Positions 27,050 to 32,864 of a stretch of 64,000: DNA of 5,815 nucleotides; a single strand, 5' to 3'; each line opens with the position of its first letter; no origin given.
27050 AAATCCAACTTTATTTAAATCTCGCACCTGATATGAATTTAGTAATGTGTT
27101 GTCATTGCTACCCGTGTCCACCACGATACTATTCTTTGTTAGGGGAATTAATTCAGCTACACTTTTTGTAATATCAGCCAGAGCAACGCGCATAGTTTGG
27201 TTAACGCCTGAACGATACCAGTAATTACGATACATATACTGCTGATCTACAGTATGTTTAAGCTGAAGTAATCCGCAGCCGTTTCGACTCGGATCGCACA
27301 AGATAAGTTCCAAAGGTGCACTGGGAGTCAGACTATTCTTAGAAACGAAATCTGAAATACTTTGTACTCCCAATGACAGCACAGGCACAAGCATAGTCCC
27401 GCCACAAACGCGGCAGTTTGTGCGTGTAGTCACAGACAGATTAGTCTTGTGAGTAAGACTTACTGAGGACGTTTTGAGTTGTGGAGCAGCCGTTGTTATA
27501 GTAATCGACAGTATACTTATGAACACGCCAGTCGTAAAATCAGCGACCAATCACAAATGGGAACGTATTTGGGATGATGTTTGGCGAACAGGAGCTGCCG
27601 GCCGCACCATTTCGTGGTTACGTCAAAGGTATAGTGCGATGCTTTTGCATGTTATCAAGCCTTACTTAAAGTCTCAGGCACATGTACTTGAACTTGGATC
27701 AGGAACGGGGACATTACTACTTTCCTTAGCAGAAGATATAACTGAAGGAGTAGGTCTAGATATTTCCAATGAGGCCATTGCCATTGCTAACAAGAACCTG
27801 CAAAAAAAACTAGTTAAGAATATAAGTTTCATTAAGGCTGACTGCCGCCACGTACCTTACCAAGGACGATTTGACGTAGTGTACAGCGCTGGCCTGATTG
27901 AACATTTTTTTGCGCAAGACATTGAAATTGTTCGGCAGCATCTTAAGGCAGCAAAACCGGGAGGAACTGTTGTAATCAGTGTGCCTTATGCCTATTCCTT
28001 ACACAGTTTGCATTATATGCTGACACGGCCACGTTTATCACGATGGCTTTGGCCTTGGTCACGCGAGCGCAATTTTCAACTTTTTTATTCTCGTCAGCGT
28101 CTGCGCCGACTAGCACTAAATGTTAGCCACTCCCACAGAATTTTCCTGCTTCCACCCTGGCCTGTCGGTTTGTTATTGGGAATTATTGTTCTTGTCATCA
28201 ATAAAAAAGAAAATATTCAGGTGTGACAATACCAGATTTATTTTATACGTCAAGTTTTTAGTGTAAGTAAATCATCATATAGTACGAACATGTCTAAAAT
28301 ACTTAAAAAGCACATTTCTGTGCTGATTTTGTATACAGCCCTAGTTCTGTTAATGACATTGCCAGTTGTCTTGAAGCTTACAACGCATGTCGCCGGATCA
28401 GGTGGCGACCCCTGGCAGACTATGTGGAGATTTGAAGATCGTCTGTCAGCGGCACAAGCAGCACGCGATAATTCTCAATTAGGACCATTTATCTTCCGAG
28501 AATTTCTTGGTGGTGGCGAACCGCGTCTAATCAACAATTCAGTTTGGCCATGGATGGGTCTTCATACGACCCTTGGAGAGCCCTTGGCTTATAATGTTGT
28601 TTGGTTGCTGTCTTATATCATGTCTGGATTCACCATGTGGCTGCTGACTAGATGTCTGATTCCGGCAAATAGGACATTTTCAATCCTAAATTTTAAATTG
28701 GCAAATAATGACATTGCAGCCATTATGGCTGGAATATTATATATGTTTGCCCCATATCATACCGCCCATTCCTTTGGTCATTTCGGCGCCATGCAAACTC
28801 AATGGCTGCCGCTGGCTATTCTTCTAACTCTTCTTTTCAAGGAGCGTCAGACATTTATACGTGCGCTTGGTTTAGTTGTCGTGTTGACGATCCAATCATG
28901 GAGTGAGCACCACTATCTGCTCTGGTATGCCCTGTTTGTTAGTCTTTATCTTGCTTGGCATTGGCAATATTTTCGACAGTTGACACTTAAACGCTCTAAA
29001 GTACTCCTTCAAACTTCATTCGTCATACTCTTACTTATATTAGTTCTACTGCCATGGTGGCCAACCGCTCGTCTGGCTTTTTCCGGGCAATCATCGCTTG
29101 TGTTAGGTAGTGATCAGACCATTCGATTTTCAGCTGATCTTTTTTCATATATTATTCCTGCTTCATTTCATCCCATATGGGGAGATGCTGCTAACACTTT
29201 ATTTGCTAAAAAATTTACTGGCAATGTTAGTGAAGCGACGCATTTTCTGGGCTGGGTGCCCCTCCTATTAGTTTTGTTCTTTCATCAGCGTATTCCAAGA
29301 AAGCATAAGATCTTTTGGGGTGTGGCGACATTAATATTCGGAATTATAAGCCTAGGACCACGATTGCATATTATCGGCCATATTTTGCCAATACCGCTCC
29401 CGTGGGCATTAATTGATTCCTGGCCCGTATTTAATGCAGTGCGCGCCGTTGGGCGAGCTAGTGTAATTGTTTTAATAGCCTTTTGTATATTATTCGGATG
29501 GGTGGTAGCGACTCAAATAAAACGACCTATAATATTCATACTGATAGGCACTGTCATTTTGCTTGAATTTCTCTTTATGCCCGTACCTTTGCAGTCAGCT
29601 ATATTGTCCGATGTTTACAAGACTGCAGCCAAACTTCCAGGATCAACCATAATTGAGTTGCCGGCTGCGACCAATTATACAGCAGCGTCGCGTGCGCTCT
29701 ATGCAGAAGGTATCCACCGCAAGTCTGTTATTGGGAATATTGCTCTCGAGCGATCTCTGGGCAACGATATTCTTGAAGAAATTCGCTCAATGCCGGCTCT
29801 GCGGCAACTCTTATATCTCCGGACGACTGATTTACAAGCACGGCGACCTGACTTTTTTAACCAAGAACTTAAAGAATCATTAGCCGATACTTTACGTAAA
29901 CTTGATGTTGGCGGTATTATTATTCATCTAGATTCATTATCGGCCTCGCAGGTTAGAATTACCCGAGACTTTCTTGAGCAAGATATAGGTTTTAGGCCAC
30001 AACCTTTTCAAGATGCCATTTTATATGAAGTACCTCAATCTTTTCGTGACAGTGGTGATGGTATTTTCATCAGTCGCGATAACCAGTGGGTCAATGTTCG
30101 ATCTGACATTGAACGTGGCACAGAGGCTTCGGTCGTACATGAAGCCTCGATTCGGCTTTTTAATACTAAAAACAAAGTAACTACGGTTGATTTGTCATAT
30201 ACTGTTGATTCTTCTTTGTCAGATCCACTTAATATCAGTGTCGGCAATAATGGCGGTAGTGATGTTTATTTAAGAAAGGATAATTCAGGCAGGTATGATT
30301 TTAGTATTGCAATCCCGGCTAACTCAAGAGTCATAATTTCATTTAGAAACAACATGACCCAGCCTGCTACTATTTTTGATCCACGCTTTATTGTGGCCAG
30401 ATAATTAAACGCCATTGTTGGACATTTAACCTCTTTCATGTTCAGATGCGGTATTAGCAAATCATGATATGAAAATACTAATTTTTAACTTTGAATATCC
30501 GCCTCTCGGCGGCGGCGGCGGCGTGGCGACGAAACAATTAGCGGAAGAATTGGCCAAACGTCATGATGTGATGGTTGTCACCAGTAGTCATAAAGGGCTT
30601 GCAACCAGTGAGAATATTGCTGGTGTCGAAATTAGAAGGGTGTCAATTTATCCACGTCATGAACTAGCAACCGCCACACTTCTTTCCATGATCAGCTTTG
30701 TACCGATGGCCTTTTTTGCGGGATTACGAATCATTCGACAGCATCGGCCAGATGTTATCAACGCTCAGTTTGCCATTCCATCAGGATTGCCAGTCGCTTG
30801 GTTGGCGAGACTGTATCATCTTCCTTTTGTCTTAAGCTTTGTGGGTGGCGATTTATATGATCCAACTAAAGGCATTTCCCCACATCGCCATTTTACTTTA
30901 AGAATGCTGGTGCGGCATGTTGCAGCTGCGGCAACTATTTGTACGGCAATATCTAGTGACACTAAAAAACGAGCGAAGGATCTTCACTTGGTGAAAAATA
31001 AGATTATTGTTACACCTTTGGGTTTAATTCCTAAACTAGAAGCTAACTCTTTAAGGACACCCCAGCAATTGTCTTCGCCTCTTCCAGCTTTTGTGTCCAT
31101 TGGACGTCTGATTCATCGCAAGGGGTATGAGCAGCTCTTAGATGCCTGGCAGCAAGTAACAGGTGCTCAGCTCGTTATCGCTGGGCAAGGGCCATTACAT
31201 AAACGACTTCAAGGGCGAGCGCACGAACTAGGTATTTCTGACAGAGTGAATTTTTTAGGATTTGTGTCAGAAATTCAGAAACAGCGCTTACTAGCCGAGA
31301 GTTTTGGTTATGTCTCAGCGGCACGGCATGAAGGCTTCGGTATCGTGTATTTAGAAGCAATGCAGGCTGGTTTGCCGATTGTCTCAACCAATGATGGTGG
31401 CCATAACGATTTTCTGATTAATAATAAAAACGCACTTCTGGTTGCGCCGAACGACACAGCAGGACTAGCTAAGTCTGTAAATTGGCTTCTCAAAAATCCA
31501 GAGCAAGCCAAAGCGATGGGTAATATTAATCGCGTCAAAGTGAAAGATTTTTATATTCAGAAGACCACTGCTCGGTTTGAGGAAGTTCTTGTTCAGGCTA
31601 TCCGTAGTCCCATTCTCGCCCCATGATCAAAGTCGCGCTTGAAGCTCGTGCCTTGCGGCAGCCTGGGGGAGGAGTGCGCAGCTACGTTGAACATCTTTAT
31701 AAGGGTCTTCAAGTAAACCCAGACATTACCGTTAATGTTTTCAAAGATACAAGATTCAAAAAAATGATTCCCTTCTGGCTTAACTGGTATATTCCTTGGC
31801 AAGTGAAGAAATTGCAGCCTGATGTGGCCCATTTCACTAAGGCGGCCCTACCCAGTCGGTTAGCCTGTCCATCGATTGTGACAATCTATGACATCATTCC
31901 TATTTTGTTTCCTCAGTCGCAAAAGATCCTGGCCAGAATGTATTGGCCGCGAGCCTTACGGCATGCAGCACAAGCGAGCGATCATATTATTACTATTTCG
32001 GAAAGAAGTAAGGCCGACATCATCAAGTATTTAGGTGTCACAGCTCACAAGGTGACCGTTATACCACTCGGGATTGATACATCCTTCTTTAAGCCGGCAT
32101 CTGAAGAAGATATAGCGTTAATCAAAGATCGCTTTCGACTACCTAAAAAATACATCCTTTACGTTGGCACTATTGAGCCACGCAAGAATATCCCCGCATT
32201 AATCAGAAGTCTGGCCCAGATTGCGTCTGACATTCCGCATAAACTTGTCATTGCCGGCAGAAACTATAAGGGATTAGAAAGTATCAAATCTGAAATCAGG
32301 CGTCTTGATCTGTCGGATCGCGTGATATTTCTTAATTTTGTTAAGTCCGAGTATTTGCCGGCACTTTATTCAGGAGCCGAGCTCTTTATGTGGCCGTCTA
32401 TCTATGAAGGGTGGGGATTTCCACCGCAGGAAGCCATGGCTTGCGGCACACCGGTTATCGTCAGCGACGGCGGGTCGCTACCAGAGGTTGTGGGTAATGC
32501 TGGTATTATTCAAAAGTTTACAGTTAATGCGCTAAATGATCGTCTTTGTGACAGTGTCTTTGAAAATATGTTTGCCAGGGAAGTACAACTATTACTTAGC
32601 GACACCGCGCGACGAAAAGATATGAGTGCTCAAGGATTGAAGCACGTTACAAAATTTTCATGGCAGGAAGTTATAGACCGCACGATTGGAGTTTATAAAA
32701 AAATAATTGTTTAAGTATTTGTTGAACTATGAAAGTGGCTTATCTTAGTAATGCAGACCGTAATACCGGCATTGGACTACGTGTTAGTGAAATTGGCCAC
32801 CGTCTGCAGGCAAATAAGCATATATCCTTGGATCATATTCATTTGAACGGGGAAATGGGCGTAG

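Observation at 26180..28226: TylCIII-like sugar C-methyltransferase with Cys zinc-ribbon, divergently paired with a second SAM methyltransferase; overlapping 5' ends and start-codon ambiguity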

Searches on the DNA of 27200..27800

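Call 39: search_rna_families(source=window, start=27200, end=27800, threshold=evalue, max_evalue=1)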
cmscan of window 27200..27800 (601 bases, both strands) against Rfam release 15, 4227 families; matches with E-value up to 1: 0.
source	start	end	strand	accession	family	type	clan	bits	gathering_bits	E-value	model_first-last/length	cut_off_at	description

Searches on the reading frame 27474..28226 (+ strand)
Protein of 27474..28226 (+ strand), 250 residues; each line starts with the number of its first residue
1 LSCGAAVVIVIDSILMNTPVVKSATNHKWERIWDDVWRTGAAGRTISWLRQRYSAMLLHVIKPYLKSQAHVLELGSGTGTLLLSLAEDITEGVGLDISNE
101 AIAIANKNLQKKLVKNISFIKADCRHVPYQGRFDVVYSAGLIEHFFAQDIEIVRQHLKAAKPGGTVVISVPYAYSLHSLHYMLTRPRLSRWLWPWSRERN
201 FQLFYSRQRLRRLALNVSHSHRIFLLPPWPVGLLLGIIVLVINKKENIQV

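Call 3: search_protein_families(library=pfam, proteins=[window:27474-28226:+], max_evalue=0.01)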
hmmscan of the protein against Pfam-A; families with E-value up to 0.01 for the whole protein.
window:27474-28226:+ (250 aa): 18 families
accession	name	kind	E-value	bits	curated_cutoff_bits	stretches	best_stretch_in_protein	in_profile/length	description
PF13847.12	Methyltransf_31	-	2e-20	73.4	27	1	66-172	2-113/145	Methyltransferase domain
PF13649.12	Methyltransf_25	-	8e-18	65.4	27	1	71-164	1-97/97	Methyltransferase domain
PF13489.12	Methyltransf_23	-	6.8e-17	62.1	27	1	51-214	6-154/164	Methyltransferase domain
PF08241.18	Methyltransf_11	-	5.6e-15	56.2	21.2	1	72-168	1-95/95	Methyltransferase domain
PF08242.18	Methyltransf_12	-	1.1e-13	52.2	30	1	72-165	1-97/98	Methyltransferase domain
PF05175.20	MTS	-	7.9e-08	32.6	23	1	54-139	20-105/170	Methyltransferase small domain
PF01135.25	PCMT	-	2.3e-07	31.3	20.3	1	41-170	51-173/210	Protein-L-isoaspartate(D-aspartate) O-methyltransferase (PCMT)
PF01209.24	Ubie_methyltran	-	5.7e-06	26.3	20.1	1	66-168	46-151/233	ubiE/COQ5 methyltransferase family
PF06325.19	PrmA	-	6.3e-06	26.3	22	1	55-169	149-259/296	Ribosomal protein L11 methyltransferase (PrmA)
PF02353.26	CMAS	-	1.4e-05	25.1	27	1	63-168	58-164/273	Mycolic acid cyclopropane synthetase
PF10294.15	Methyltransf_16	-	0.00015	22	21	1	34-111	19-91/174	Lysine methyltransferase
PF05958.17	tRNA_U5-meth_tr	-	0.00027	20.5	23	1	56-121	190-255/357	tRNA (Uracil-5-)-methyltransferase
PF02390.23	Methyltransf_4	-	0.00045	20.2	24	1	68-124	2-60/173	Putative methyltransferase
PF07021.18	MetW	-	0.0046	17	21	1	60-136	6-79/193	Methionine biosynthesis protein MetW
PF05401.17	NodS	-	0.0059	16.9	24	1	45-142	23-116/201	Nodulation protein S (NodS)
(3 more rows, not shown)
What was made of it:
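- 27519..28226 (+): Divergent generic class I SAM methyltransferase ('MT2', 235 aa) starting at ATG 27519. Pfam Methyltransf_31/25/23/11 (call 3).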

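Call 4: search_protein_families(library=ncbifam, proteins=[window:27474-28226:+], max_evalue=0.01)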
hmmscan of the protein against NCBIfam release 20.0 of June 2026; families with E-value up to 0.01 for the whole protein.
window:27474-28226:+ (250 aa): 60 families (the best 25 are shown)
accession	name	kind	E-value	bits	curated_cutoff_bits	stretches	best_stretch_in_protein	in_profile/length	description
TIGR01983.1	UbiG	equivalog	1e-13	51.2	102.95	1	67-169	49-152/228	bifunctional 2-polyprenyl-6-hydroxyphenol methylase/3-demethylubiquinol 3-O-methyltransferase UbiG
TIGR02072.1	BioC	equivalog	1.7e-13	51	184.95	1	53-184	19-148/244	malonyl-ACP O-methyltransferase BioC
TIGR03534.1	RF_mod_PrmC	equivalog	9.2e-13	48.2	199.1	1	59-138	78-162/253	peptide chain release factor N(5)-glutamine methyltransferase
TIGR02021.1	BchM-ChlM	equivalog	2.9e-12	46.5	158.9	1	25-182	13-168/218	magnesium protoporphyrin IX methyltransferase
NF043040.1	corrin_prot_MT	hypoth_equivalog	2.9e-12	46.5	180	1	52-169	26-148/216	corrinoid protein-associated methyltransferase CpaM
NF040539.1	AST_met_ArsM_2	exception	3.1e-11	43.6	240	1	67-168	56-163/262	putative arsinothricin biosynthesis methyltransferase ArsM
NF041537.1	ArsM_AhpD_UU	exception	1.3e-10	40.6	510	1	69-169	78-181/345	arsenite methyltransferase/AhpD domain selenoprotein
NF011529.0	PRK14968.1-3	equivalog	1.5e-10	40.9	162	1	66-136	33-102/198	putative methyltransferase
NF008823.0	PRK11873.1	subfamily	2.1e-09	37.3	263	1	65-169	75-182/272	arsenite methyltransferase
NF041536.1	ArsM_DUF2284_UU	exception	2.3e-09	36.1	575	1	66-169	75-181/459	arsenite methyltransferase/DUF2284 domain selenoprotein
NF001244.0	PRK00216.1-5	equivalog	9.4e-09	34.9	216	1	66-134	47-120/236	bifunctional demethylmenaquinone methyltransferase/2-methoxy-6-polyprenyl-1,4-benzoquinol methylase UbiE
TIGR01934.1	MenG_MenH_UbiE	subfamily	1.1e-08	34.7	158.35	1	64-136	38-110/223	ubiquinone/menaquinone biosynthesis methyltransferase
NF053839.1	CPFASynBruc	equivalog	1.6e-08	34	600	1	63-149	170-256/410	cyclopropane fatty acid synthase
NF041255.1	mycofact_MftM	equivalog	1.7e-08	34.1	200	1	68-173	140-244/289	mycofactocin oligosaccharide methyltransferase MftM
TIGR00536.1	hemK_fam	subfamily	5.1e-08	32.3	115.5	1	68-123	115-173/286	HemK family protein methyltransferase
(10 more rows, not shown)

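Call 51: search_solved_structures(query=window:27519-28226:+, max_evalue=0.000001)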
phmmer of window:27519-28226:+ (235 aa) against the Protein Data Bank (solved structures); distinct sequences matched with E-value up to 0.000001: 7.
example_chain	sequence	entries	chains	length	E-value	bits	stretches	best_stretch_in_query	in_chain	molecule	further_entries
5wp5_A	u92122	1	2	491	5.8e-13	52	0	45-154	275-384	Phosphomethylethanolamine N-methyltransferase 2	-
5wp4_A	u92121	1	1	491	5.6e-11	45.5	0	47-154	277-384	Phosphoethanolamine N-methyltransferase 1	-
3mgg_A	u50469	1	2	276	4e-10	42.7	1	43-153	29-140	Methyltransferase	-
1wzn_A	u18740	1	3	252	1.3e-08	37.8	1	54-156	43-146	SAM-dependent methyltransferase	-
7bgg_A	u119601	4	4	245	1.2e-07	34.6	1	51-153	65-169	heterocyclic toxin methyltransferase (Rv0560c) | 2-heptyl-1-hydroxyquinolin-4(1H)-one methyltransferase | Uncharacterized protein Rv0560c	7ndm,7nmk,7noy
1xxl_A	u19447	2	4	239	3.3e-07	33.1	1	49-158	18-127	YcgJ protein | ycgJ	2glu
1ve3_A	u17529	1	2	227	7e-07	32.1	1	44-153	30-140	hypothetical protein PH0226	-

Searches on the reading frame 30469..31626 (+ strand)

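Call 3: search_protein_families(library=pfam, proteins=[window:30469-31626:+], max_evalue=0.01)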
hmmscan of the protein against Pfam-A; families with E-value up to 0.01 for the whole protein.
window:30469-31626:+ (385 aa): 7 families
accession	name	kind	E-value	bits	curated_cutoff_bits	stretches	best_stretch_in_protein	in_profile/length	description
PF00534.26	Glycos_transf_1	-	1.4e-38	132.6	26.4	1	205-355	15-170/172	Glycosyl transferases group 1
PF13692.12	Glyco_trans_1_4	-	6.3e-31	108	27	1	207-343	3-142/142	Glycosyl transferases group 1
PF13579.12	Glyco_trans_4_4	-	5.4e-20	72.8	29.7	1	15-185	1-158/158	Glycosyl transferase 4-like domain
PF13439.12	Glyco_transf_4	-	6.3e-18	65.8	28.5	1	15-185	2-165/170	Glycosyltransferase Family 4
PF20706.3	GT4-conflict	-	2.4e-09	37.1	26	1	149-349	141-363/385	Family 4 Glycosyltransferase in conflict systems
PF13477.12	Glyco_trans_4_2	-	4.2e-07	30.7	23.4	1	20-146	12-127/139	Glycosyl transferase 4-like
PF13524.12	Glyco_trans_1_2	-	2.6e-05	24.6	25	1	221-359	3-130/144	Glycosyl transferase-like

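Call 4: search_protein_families(library=ncbifam, proteins=[window:30469-31626:+], max_evalue=0.01)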
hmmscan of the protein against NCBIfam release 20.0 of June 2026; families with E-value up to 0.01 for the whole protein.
window:30469-31626:+ (385 aa): 43 families (the best 25 are shown)
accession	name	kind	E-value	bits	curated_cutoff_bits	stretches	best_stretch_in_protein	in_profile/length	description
NF041876.1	EPS_EpsE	equivalog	1.7e-30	106.5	400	1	152-368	163-386/389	exopolysaccharide biosynthesis GT4 family glycosyltransferase EpsE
TIGR03999.1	thiol_BshA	equivalog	1.5e-25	89.9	273.7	1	10-374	8-370/375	N-acetyl-alpha-D-glucosaminyl L-malate synthase BshA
NF047684.1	TeichurnBiosyTuaC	equivalog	2.2e-22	79.5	550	1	92-365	107-376/391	teichuronic acid biosynthesis protein TuaC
TIGR03088.1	stp2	hypoth_equivalog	9e-21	74.3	409.05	1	86-374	74-370/374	TIGR03088 family PEP-CTERM/XrtA system glycosyltransferase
TIGR02149.1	glgA_Coryne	subfamily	1.2e-18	67.4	302.4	2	172-368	171-380/391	glycogen synthase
NF050063.1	ProtGlycPglJ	equivalog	7.7e-18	64.8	500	1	190-366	179-355/363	N-acetylgalactosamine-N,N'-diacetylbacillosaminyl-diphospho-undecaprenol 4-alpha-N-acetylgalactosaminyltransferase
NF007396.0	PRK09922.1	equivalog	2.2e-16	59.7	385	1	156-378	137-359/361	lipopolysaccharide 1,6-galactosyltransferase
TIGR04063.1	stp3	hypoth_equivalog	3.3e-16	59.2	442.05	1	27-359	27-376/397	TIGR04063 family PEP-CTERM/XrtA system glycosyltransferase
NF046085.1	XrtY_assoc_Gly1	equivalog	1.9e-15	56.7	400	1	1-369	1-376/387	XrtY-associated glycosyltransferase XYAG1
NF038295.1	EPS_HpsP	equivalog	3.2e-15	56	550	1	109-368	109-377/388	hormogonium polysaccharide biosynthesis glycosyltransferase HpsP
TIGR04047.1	MSMEG_0565_glyc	hypoth_equivalog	4.1e-15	55.8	259.85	1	16-350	13-348/373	MSMEG_0565 family glycosyltransferase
NF041010.1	glycosy_Agl16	equivalog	1.1e-14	54.1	575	1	130-372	103-346/352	glycosylation protein Agl16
NF047880.1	glyco_SdgA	exception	2.8e-14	52.5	800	1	159-373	270-486/488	serine-aspartate repeat adhesin O-glycosyltransferase SdgA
NF038229.1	Glyco4_Geo_Pelo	equivalog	1.4e-13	50.6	400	1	87-372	49-331/338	GPMC system family 4 glycosyltransferase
NF050056.1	ProtGlycPglH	equivalog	6.5e-13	48.5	600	1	211-372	185-348/354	GalNAc-alpha-(1->4)-GalNAc-alpha-(1->3)-diNAcBac-PP-undecaprenol alpha-1,4-N-acetyl-D-galactosaminyltransferase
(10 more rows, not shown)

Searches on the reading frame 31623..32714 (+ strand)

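Call 8: search_protein_families(library=pfam, proteins=[window:31623-32714:+], max_evalue=0.0001)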
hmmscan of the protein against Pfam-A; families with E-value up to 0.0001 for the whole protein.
window:31623-32714:+ (363 aa): 6 families
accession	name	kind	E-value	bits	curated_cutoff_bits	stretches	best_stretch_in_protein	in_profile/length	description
PF00534.26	Glycos_transf_1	-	7.4e-34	117.2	26.4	1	172-339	12-170/172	Glycosyl transferases group 1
PF13692.12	Glyco_trans_1_4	-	2.8e-25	89.7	27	1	176-306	2-134/142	Glycosyl transferases group 1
PF13439.12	Glyco_transf_4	-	2.5e-14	54.1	28.5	1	37-154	46-169/170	Glycosyltransferase Family 4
PF20706.3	GT4-conflict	-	8.9e-10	38.5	26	1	174-352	196-383/385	Family 4 Glycosyltransferase in conflict systems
PF13579.12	Glyco_trans_4_4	-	2.2e-06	28.6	29.7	1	74-150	86-158/158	Glycosyl transferase 4-like domain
PF13524.12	Glyco_trans_1_2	-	9.5e-05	22.8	25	0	204-349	15-137/144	Glycosyl transferase-like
